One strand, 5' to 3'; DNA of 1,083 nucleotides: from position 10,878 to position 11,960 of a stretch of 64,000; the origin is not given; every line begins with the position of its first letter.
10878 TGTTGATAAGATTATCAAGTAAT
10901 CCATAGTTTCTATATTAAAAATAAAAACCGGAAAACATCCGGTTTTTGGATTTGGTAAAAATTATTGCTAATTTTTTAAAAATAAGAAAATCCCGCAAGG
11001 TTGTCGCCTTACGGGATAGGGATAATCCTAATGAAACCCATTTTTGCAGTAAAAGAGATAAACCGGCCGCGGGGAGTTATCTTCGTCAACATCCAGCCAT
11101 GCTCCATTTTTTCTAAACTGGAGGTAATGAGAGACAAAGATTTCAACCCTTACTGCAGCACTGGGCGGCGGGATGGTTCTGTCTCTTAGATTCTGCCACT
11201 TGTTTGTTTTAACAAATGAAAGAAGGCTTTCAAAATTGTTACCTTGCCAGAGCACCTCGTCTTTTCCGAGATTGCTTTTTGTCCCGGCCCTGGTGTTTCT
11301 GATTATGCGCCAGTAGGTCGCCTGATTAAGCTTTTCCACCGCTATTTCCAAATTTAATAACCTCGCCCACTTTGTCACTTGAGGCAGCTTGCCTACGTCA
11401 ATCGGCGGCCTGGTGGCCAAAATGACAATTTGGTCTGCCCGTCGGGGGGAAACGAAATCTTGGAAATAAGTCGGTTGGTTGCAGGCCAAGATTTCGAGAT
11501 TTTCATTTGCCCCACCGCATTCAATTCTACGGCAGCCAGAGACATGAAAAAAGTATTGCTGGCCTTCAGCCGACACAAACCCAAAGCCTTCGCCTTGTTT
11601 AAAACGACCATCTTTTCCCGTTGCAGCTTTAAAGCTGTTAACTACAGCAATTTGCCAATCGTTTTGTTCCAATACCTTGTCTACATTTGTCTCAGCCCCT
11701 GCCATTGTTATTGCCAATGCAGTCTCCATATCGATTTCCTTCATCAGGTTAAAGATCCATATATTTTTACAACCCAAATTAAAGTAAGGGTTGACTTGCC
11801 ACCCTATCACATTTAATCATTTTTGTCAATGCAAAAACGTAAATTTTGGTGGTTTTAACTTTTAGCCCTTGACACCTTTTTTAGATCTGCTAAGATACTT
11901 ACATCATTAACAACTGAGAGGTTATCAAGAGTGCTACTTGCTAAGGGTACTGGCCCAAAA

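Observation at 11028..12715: GC-rich island: CSD-like protein, promoter-to-terminator small RNA, and a hypothetical protein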

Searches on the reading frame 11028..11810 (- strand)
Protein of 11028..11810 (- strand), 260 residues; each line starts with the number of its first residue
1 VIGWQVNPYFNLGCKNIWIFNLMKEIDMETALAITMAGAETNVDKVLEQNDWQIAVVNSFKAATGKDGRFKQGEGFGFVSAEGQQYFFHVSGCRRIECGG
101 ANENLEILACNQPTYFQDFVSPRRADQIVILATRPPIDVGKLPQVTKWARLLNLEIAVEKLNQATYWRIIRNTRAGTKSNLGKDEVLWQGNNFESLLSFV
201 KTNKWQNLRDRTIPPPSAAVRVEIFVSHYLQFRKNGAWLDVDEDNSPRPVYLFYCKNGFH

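Call 6: search_protein_families(library=pfam, proteins=[window:11028-11810:-], max_evalue=1)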
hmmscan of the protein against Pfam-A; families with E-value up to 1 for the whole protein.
window:11028-11810:- (260 aa): 1 family
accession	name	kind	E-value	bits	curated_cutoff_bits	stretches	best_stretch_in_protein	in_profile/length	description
PF00313.28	CSD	-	0.12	12.7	27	1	69-92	7-32/66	'Cold-shock' DNA-binding domain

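Call 9: search_protein_families(library=ncbifam, proteins=[window:11028-11810:-], max_evalue=1)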
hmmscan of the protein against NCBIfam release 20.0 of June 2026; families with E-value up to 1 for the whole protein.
window:11028-11810:- (260 aa): 0 families

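Call 17: find_homologous_proteins(query=window:11028-11744:-)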
Query window:11028-11744:- (238 aa): 1 proteins with E <= 0.001 among 458 candidates.
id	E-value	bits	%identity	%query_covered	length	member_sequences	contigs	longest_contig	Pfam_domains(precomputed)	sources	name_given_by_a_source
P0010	6.7e-157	538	100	98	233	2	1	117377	-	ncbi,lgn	ncbi:MAG: hypothetical protein WC508_01575 [Patescibacteria group bacterium]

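Call 47: search_solved_structures(query=window:11028-11729:-, max_evalue=10, show_alignments=3)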
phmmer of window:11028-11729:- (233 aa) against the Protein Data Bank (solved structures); distinct sequences matched with E-value up to 10: 7.
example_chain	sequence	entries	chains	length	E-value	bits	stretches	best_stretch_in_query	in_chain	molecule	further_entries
9arw_H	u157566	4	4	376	0.25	13.9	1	37-67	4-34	CSD domain-containing protein Cmr6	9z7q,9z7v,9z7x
6c0g_A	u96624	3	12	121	0.72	12.4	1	82-140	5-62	Lysinoalanine synthase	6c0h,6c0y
3thp_A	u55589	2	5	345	1.1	11.8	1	152-220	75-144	Alkylated DNA repair protein alkB homolog 8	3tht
1csp_A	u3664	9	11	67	1.6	11.2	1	38-66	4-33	COLD SHOCK PROTEIN B(CSPB) | MAJOR COLD-SHOCK PROTEIN | Cold shock protein cspB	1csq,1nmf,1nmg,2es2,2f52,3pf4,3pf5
2i5l_X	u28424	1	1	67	1.7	11.1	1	38-66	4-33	Cold shock protein cspB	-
6t00_A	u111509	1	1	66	1.8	11.1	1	38-66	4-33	Cold shock protein CspD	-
2i5m_X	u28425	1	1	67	1.9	11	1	38-66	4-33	Cold shock protein cspB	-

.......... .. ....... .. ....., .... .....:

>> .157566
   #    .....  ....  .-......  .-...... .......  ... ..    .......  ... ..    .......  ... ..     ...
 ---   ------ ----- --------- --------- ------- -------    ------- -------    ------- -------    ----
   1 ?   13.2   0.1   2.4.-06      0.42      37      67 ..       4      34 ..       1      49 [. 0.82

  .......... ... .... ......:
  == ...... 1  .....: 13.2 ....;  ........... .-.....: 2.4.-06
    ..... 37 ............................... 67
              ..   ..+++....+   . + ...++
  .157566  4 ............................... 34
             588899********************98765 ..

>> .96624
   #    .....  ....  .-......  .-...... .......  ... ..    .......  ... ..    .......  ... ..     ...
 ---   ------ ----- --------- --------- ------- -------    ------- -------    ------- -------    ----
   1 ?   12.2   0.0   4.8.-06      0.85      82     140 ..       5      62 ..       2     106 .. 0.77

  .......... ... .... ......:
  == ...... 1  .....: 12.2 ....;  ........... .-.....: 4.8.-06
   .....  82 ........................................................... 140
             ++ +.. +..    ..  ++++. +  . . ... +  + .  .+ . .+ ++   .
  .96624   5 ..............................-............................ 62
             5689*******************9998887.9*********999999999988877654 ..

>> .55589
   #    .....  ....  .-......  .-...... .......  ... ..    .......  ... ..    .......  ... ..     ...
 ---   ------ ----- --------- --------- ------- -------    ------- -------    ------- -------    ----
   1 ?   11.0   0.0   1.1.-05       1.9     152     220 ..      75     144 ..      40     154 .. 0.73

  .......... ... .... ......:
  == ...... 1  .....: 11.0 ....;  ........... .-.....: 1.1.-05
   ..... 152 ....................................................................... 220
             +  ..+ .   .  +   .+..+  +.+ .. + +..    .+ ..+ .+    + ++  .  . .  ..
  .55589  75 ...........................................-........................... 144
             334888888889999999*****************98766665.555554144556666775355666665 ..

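Call 52: predict_structure(protein=window:11028-11729:-)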
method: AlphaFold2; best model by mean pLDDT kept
length: 233 residues; sequences in the alignment: 1
mean_pLDDT: 34.1   pTM: 0.26
mean pLDDT of the five models: 34.1, 33.7, 33.4, 31.1, 29.4
residues with pLDDT >= 90: 0; 70-90: 0; 50-70: 13; < 50: 220
segments of 3 or more residues with pLDDT < 50: 1-160, 176-233
pLDDT, mean of each block of 10 residues (from residue 1): 27 34 31 30 38 37 38 32 33 26 25 25 25 34 41 42 54 46 33 34 31 36 34 32
secondary structure, 60 per line:
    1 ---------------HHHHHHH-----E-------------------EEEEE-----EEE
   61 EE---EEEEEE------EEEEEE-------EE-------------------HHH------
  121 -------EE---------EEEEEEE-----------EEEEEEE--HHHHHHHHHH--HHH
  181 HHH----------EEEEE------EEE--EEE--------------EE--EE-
elements in order: H16-22 E48-52 E58-62 E66-71 E78-83 E139-145 E157-163 H166-175 H178-183 E194-198 E205-207 E210-212

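Call 76: search_dna_similar(query=window:11028-11729:-, collection=phages, mode=protein, max_evalue=0.01, max_rows=10)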
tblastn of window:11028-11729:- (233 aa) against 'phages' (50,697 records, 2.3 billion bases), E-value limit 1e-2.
No match.

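Call 77: search_dna_similar(query=window:11028-11729:-, collection=plasmids, mode=protein, max_evalue=0.01, max_rows=10)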
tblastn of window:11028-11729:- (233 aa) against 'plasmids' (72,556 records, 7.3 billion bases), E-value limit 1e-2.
No match.

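Call 78: search_protein_families(library=phrogs, proteins=[window:11028-11729:-], max_evalue=0.1)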
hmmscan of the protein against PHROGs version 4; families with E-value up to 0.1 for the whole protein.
window:11028-11729:- (233 aa): 0 families

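Call 79: search_protein_families(library=padloc, proteins=[window:11028-11729:-], max_evalue=0.1)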
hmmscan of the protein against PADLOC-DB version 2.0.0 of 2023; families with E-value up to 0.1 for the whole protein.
window:11028-11729:- (233 aa): 0 families
